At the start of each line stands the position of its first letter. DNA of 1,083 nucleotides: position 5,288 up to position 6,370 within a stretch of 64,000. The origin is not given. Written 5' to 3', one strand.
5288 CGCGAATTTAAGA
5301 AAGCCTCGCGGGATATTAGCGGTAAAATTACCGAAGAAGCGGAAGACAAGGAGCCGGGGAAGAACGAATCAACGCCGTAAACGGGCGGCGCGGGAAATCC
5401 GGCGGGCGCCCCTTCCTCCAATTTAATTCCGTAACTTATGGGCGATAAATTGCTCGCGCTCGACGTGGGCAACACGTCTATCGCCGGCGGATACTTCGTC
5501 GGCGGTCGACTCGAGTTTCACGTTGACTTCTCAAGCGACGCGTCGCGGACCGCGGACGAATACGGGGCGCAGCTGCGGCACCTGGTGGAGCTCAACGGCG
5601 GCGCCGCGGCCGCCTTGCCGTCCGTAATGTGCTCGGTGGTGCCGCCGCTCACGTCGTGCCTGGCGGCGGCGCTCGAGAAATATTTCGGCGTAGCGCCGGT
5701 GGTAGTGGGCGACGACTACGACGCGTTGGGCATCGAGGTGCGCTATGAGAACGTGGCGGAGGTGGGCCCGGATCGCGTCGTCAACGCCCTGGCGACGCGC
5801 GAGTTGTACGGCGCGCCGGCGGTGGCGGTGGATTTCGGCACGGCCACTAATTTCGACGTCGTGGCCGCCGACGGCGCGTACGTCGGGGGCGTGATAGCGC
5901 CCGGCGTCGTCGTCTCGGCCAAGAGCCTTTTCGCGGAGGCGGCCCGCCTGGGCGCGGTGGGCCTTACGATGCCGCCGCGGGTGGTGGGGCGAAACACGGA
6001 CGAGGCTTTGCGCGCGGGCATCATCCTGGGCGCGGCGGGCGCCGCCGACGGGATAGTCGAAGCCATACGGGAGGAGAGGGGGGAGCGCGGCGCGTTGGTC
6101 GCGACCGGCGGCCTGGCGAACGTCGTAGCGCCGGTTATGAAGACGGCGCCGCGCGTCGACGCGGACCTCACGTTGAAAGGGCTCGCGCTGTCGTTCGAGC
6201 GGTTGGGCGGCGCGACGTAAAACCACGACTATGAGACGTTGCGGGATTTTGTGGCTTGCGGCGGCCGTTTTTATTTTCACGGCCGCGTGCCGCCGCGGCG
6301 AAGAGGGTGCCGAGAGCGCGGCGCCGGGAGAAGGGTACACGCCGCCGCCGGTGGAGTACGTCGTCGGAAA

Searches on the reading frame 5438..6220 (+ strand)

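Call 24: search_protein_families(library=pfam, proteins=[window:5438-6220:+], max_evalue=0.0001)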
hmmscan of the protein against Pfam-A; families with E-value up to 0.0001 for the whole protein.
window:5438-6220:+ (260 aa): 1 family
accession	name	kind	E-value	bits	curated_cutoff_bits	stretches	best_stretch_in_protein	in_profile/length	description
PF03309.20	Pan_kinase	-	5.5e-58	196.7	24.7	1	5-208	1-204/205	Type III pantothenate kinase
